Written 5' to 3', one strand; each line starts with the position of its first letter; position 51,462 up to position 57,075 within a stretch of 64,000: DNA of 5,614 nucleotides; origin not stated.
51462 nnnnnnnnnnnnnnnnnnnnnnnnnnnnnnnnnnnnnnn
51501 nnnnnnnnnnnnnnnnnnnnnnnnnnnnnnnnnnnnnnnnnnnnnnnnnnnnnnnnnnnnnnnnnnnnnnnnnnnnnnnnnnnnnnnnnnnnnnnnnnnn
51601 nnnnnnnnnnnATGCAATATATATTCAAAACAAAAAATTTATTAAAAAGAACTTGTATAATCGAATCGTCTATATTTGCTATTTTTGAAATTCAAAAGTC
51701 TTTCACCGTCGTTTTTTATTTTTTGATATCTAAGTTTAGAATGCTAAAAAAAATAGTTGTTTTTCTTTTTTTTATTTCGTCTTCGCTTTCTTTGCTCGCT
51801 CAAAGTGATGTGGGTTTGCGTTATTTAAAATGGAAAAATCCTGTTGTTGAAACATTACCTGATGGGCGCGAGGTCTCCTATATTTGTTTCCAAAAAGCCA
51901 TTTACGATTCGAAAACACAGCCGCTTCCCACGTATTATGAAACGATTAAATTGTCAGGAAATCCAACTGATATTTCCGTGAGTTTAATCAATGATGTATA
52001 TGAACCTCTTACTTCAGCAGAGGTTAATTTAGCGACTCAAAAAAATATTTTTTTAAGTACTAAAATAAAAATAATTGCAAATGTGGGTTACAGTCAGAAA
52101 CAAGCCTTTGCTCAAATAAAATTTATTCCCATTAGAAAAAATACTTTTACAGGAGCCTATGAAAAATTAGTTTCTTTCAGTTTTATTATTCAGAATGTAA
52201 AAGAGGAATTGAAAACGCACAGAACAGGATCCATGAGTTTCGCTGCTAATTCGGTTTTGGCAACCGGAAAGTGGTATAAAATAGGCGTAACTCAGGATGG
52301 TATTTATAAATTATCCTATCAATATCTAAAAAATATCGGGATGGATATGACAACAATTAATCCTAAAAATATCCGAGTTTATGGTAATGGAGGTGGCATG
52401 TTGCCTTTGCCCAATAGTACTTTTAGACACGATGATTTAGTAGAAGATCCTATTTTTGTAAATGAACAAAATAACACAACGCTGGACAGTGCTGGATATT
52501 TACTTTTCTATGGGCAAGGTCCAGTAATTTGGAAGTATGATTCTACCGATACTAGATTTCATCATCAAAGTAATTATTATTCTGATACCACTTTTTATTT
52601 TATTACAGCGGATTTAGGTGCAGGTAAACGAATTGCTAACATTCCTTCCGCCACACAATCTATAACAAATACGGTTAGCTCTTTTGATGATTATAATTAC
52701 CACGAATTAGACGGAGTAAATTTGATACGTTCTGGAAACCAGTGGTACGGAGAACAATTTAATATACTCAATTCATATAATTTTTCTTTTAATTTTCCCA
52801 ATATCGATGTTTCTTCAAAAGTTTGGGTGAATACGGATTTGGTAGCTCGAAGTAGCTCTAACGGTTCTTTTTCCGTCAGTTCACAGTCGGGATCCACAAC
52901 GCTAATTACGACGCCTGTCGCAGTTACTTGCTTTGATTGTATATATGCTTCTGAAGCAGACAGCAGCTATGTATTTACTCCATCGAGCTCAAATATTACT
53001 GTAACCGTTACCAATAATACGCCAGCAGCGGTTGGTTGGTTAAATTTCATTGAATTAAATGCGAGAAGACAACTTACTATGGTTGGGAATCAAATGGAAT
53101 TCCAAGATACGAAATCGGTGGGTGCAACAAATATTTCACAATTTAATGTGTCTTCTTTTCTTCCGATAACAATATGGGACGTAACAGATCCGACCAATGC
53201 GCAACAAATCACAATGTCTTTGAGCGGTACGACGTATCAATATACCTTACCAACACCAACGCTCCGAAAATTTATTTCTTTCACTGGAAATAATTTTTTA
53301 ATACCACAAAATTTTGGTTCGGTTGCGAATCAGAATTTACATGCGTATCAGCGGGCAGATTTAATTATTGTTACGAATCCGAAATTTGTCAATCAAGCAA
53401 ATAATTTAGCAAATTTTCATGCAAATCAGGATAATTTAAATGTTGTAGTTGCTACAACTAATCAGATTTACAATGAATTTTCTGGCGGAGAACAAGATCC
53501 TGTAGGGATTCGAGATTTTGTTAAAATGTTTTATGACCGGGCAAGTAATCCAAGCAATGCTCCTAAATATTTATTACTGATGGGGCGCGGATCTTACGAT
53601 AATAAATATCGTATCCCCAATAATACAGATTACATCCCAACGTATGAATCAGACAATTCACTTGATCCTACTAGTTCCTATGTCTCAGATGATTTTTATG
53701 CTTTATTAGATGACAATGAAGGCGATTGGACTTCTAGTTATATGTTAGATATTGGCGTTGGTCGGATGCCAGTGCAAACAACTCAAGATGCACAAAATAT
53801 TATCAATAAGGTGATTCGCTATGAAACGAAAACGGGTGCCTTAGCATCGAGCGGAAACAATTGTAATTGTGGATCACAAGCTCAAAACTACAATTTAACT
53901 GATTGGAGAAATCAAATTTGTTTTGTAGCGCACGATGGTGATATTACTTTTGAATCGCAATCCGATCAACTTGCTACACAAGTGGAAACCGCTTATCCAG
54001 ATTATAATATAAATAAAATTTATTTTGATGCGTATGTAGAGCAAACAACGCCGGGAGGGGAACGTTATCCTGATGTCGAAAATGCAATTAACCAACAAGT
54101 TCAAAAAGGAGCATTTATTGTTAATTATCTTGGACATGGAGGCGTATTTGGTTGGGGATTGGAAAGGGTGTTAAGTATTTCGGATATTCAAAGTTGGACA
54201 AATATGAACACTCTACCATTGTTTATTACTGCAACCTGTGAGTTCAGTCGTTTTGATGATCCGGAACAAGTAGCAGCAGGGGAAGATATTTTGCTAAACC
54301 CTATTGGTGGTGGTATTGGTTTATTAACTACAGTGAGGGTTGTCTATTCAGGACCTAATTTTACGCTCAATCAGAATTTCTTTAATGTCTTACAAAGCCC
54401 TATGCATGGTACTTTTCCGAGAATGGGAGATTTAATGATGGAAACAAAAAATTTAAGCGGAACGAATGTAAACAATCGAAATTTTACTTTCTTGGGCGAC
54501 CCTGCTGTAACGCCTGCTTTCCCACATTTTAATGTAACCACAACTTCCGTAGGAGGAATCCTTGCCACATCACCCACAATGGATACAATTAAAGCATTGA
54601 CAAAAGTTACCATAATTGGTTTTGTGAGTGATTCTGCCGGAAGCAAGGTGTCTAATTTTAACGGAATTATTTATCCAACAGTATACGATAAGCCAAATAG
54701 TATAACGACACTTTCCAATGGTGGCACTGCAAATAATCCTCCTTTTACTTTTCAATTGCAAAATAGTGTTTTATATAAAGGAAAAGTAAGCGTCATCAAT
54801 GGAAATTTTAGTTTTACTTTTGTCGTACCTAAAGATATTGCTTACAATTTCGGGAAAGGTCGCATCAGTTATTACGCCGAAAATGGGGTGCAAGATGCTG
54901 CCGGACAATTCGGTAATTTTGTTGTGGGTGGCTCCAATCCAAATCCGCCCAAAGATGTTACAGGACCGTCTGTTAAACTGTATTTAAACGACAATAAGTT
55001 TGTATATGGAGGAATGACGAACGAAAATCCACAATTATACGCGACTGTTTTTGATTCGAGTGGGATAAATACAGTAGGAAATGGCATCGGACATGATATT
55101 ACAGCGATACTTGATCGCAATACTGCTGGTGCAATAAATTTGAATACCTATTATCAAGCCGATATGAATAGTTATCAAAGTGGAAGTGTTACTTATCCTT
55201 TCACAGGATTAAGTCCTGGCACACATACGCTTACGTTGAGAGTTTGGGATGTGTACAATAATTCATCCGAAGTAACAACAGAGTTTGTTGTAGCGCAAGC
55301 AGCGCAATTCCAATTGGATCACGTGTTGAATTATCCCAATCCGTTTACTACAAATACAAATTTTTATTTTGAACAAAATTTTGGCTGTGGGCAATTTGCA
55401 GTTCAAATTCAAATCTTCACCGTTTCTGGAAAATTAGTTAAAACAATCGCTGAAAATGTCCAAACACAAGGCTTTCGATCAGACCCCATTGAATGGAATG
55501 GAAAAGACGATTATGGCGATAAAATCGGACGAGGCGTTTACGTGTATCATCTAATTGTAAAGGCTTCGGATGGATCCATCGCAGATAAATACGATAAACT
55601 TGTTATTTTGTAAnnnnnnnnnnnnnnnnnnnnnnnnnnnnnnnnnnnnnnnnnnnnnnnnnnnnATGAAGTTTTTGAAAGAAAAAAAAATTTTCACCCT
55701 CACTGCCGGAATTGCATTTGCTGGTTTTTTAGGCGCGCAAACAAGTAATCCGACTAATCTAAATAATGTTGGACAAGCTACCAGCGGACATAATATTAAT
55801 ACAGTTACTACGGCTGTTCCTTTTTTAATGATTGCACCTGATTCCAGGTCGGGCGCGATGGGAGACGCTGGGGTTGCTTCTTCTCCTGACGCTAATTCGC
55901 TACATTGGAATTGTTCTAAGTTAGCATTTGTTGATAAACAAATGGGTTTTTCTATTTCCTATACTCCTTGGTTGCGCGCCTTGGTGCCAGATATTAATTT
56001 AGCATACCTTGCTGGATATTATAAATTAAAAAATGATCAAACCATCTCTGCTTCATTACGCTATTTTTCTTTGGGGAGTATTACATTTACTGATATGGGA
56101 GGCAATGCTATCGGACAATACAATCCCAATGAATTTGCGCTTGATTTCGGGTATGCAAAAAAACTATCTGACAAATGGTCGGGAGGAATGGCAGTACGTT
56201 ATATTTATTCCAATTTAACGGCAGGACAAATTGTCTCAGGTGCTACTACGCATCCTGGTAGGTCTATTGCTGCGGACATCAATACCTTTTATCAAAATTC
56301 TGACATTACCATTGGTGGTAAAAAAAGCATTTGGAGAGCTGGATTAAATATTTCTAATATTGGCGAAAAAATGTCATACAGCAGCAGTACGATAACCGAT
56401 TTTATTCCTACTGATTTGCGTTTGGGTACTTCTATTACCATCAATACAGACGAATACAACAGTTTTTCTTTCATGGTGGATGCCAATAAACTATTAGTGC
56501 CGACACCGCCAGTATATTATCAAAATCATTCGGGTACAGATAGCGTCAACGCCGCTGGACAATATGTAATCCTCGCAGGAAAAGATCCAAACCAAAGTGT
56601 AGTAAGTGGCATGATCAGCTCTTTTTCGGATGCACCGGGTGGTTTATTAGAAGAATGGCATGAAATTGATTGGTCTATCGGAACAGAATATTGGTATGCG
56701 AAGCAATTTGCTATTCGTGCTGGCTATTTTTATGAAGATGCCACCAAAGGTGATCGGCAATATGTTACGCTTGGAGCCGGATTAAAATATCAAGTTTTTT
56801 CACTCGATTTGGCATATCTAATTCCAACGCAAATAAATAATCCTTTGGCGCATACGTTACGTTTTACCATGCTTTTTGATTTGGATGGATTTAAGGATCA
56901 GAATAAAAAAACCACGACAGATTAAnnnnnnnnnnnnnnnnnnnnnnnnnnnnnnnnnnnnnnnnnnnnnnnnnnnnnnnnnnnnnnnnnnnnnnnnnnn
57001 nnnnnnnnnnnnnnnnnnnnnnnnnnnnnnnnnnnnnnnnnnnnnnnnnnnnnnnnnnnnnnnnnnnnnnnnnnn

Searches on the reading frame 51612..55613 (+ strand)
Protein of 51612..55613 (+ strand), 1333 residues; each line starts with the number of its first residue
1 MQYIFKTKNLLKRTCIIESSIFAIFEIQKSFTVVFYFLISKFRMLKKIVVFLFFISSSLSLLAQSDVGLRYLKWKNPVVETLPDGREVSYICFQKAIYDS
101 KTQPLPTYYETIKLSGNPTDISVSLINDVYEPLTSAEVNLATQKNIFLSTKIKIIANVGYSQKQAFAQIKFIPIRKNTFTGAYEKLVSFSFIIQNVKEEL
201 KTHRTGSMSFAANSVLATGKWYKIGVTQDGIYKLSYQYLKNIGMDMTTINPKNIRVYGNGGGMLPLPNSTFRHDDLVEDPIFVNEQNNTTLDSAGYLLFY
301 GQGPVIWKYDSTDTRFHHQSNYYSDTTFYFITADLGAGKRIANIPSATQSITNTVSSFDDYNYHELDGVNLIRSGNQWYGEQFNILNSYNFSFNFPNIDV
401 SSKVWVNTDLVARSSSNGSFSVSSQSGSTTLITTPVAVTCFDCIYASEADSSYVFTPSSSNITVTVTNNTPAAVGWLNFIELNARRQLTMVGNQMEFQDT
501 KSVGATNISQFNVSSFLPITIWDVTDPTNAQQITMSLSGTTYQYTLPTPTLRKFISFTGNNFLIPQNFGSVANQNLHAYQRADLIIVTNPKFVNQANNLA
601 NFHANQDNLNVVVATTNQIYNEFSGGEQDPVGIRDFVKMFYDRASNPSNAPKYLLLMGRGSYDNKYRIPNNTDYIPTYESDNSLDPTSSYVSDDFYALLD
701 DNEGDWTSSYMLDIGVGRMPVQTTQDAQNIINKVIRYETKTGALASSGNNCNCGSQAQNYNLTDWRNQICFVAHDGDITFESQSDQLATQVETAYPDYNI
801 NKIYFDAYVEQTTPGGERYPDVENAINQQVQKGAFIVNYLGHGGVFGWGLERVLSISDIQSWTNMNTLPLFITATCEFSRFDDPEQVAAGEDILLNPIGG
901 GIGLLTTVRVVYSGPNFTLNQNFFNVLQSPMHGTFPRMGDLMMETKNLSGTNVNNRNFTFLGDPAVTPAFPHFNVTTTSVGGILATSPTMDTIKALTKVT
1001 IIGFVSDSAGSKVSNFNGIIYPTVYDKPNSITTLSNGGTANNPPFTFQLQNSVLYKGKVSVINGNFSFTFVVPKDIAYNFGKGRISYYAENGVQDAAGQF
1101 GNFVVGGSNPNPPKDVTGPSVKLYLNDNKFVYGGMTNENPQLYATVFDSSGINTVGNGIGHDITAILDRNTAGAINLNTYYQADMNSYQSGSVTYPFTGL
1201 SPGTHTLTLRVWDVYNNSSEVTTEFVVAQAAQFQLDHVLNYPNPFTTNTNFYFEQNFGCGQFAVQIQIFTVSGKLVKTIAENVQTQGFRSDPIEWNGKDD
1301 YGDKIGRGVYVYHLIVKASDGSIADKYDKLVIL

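Call 81: search_protein_families(library=pfam, proteins=[window:51612-55613:+], max_evalue=0.00001)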
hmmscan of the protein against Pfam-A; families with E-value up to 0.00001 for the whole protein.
window:51612-55613:+ (1333 aa): 1 family
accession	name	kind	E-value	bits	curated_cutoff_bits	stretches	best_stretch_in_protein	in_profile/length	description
PF01364.23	Peptidase_C25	-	7.1e-108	361.6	23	1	585-967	2-373/374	Peptidase family C25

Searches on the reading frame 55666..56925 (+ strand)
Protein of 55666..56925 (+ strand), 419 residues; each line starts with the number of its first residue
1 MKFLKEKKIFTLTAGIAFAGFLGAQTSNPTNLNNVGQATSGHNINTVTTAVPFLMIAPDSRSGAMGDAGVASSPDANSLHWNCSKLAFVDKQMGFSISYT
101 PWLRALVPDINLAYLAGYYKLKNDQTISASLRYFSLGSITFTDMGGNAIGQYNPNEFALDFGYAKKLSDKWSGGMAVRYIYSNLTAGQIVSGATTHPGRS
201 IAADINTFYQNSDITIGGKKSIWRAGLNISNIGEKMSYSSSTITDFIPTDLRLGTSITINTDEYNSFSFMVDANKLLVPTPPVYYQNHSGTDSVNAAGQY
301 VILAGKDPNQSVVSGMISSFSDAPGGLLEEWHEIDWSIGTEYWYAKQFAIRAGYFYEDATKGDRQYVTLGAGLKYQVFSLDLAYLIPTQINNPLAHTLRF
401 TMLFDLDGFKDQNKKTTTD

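Call 81: search_protein_families(library=pfam, proteins=[window:55666-56925:+], max_evalue=0.00001)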
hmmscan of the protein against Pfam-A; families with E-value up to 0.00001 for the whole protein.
window:55666-56925:+ (419 aa): 1 family
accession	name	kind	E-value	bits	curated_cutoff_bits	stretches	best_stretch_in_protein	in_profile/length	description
PF19572.5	PorV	-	8.4e-66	222.4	27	1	43-282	5-242/243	Type IX secretion system protein PorV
